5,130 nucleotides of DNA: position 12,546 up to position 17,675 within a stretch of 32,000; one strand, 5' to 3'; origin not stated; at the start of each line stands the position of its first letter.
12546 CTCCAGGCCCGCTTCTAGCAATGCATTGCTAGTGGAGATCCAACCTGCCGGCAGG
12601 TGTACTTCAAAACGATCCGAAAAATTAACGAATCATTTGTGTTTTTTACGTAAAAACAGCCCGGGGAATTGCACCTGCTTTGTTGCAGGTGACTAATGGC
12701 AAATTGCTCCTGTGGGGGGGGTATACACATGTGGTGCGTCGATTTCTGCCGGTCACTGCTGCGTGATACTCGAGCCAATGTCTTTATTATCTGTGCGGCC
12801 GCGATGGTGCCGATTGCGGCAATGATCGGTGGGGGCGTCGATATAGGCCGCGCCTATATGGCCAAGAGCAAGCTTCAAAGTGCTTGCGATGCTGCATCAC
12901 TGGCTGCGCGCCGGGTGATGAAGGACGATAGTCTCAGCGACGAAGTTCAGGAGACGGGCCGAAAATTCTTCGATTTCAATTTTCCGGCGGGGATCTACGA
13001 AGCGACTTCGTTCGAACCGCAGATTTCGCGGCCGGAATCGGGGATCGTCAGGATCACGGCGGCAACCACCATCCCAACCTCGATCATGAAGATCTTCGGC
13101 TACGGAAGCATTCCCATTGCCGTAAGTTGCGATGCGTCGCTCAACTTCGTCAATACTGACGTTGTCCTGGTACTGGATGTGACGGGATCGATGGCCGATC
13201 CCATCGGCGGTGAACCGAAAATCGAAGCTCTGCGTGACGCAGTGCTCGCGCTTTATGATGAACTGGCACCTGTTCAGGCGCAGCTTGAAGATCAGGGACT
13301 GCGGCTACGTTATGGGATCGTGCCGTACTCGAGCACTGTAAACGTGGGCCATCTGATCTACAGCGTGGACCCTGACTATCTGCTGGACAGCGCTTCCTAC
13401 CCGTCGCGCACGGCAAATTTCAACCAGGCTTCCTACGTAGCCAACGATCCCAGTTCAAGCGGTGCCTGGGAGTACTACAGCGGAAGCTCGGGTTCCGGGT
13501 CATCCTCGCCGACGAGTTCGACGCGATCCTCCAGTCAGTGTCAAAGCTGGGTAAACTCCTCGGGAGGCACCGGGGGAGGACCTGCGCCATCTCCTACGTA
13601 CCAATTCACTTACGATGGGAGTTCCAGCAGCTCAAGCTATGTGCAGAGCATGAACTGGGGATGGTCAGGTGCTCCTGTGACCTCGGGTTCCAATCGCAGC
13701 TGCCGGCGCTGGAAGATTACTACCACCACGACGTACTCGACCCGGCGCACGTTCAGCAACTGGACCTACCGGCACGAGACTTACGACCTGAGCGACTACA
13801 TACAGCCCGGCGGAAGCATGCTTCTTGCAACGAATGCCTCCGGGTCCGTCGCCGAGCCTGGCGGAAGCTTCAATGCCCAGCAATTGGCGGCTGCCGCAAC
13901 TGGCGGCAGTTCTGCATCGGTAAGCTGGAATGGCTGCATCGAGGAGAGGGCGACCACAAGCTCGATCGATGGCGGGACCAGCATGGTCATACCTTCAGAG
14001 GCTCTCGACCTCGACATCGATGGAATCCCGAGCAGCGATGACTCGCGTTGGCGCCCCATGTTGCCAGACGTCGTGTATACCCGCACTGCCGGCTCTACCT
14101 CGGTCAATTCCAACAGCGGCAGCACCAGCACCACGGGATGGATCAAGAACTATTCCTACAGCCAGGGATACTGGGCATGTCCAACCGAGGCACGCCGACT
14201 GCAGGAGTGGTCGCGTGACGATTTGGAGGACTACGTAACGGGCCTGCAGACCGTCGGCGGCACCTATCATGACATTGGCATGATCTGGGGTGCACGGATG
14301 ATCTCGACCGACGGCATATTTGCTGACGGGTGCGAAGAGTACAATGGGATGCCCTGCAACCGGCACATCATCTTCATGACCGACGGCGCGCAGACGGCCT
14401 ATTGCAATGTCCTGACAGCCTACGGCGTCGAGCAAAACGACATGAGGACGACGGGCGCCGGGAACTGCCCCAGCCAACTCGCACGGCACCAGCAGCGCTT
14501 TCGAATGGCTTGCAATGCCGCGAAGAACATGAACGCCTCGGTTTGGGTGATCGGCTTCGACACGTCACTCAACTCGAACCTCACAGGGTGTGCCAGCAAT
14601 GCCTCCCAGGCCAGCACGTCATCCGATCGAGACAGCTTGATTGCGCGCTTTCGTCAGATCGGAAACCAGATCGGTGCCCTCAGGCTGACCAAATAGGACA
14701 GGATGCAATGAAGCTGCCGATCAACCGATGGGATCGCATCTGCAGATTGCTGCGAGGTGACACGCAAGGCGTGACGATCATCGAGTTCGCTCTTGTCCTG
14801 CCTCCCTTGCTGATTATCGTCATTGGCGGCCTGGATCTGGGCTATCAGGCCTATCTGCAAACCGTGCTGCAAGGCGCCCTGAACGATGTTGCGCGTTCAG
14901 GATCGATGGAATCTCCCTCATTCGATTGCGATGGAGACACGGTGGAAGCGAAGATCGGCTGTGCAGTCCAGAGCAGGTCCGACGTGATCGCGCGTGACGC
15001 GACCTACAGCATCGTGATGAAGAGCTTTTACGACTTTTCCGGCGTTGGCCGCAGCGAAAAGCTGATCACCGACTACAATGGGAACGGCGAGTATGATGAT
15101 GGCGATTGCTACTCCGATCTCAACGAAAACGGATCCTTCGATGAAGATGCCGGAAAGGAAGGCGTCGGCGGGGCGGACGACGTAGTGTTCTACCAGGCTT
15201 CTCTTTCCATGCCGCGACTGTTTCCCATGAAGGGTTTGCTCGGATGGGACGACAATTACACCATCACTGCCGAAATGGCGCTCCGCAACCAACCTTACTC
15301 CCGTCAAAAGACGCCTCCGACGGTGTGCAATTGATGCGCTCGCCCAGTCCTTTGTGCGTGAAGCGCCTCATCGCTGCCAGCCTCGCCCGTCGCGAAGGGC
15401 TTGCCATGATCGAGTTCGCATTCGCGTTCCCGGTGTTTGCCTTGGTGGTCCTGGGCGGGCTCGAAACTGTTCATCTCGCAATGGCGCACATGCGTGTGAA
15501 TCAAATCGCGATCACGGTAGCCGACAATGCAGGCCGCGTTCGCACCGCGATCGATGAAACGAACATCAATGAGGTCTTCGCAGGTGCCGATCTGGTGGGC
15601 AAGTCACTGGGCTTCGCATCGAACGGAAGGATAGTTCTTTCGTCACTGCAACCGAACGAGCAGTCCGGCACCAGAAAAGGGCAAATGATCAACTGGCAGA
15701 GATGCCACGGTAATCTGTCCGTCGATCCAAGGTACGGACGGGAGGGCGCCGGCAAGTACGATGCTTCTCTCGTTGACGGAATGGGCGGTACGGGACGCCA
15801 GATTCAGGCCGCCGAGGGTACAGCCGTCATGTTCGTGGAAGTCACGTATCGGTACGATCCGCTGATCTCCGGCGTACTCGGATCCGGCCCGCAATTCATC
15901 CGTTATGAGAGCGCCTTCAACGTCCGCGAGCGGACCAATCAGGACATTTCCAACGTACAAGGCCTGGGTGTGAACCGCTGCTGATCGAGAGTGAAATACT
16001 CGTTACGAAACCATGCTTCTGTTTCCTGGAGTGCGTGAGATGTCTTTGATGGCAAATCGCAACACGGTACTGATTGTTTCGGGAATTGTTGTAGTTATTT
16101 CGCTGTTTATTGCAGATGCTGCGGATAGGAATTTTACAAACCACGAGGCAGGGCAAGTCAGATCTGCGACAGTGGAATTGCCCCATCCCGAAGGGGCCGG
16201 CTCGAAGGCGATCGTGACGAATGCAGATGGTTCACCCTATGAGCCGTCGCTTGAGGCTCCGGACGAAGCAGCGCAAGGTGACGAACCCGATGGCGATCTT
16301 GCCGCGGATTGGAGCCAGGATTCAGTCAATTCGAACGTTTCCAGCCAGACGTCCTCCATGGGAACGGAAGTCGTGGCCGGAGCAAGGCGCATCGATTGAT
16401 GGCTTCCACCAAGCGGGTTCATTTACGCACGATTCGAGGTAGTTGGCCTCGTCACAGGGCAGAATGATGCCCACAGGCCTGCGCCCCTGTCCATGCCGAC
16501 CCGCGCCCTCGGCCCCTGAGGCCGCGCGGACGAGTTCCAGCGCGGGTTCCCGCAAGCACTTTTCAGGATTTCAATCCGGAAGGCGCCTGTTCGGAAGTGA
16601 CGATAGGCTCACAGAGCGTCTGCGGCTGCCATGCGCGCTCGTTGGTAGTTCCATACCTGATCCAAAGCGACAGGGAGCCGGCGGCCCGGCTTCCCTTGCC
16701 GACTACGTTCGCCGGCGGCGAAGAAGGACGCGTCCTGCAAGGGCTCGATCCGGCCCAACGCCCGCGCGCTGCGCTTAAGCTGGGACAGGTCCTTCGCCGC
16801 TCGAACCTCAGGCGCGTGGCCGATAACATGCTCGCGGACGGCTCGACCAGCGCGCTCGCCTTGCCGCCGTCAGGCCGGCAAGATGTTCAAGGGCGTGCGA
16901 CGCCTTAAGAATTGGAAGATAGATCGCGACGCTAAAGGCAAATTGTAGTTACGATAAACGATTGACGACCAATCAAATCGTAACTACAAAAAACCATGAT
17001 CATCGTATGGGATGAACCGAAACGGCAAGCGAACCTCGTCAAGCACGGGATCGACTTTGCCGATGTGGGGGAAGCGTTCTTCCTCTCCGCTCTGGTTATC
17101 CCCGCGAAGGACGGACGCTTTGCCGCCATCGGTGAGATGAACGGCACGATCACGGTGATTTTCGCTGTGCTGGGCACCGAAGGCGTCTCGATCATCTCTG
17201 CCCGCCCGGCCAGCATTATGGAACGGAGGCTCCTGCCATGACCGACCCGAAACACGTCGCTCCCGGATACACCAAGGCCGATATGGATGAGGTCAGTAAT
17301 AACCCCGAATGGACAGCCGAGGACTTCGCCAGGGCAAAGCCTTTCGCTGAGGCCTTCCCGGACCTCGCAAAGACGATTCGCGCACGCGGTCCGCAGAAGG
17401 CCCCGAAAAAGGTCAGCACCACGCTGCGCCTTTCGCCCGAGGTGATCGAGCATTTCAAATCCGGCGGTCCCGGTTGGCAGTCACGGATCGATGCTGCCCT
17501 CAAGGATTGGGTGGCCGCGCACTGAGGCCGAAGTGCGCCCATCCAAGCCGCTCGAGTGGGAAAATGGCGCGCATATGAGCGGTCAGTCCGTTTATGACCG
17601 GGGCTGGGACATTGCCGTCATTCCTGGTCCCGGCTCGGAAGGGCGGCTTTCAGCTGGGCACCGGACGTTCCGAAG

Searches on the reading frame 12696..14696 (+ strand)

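Call 66: search_protein_families(library=pfam, proteins=[window:12696-14696:+], max_evalue=0.0001)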
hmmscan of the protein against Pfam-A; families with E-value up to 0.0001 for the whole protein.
window:12696-14696:+ (666 aa): 1 family
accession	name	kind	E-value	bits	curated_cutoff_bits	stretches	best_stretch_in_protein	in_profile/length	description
PF13400.11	Tad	-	6.9e-13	49.1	22.3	1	33-72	6-46/47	Putative Flp pilus-assembly TadE/G-like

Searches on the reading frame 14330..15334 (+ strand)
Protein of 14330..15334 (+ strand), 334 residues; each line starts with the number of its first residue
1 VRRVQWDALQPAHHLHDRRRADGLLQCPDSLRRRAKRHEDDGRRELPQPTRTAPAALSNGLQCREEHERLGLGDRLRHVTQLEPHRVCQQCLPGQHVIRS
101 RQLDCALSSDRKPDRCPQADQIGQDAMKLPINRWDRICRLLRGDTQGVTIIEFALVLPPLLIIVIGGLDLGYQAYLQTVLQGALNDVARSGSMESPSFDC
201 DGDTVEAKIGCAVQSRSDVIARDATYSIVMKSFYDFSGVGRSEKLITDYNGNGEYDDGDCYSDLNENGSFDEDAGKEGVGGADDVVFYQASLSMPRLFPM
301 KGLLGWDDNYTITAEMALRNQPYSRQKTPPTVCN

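Call 66: search_protein_families(library=pfam, proteins=[window:14330-15334:+], max_evalue=0.0001)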
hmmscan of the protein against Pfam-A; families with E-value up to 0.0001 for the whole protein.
window:14330-15334:+ (334 aa): 1 family
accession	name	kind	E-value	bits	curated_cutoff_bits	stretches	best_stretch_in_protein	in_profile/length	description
PF07811.17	TadE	-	1.9e-11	44.3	22.9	1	147-189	1-43/43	TadE-like protein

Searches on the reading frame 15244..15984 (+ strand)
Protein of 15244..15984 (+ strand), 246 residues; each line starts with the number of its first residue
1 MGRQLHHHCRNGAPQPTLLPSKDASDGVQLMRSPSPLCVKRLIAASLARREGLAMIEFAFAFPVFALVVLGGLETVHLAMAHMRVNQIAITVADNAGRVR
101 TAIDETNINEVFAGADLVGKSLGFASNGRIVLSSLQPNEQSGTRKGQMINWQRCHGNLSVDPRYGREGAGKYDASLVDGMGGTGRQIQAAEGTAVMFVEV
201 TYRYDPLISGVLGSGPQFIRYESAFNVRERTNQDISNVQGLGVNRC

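Call 66: search_protein_families(library=pfam, proteins=[window:15244-15984:+], max_evalue=0.0001)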
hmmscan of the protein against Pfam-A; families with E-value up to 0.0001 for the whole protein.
window:15244-15984:+ (246 aa): 1 family
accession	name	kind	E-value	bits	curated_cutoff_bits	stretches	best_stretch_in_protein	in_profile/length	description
PF07811.17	TadE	-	1.8e-05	25.2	22.9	1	52-89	1-38/43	TadE-like protein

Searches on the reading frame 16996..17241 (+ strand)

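Call 96: search_protein_families(library=pfam, proteins=[window:16996-17241:+], max_evalue=0.01)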
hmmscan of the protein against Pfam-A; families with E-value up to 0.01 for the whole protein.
window:16996-17241:+ (81 aa): 1 family
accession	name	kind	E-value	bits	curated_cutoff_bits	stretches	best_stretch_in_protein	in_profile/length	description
PF04365.19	BrnT_toxin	-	6.6e-16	58.8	34.5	1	5-74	1-75/77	Ribonuclease toxin, BrnT, of type II toxin-antitoxin system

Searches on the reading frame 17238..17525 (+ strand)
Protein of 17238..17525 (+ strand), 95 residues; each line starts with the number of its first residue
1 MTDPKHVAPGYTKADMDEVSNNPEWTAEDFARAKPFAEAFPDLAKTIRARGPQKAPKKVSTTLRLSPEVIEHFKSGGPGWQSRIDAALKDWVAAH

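Call 96: search_protein_families(library=pfam, proteins=[window:17238-17525:+], max_evalue=0.01)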
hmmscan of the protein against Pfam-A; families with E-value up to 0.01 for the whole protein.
window:17238-17525:+ (95 aa): 1 family
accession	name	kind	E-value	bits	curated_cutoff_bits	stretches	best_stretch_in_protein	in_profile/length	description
PF14384.12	BrnA_antitoxin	-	7.6e-24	84.3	26.1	1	22-92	2-68/68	BrnA antitoxin of type II toxin-antitoxin system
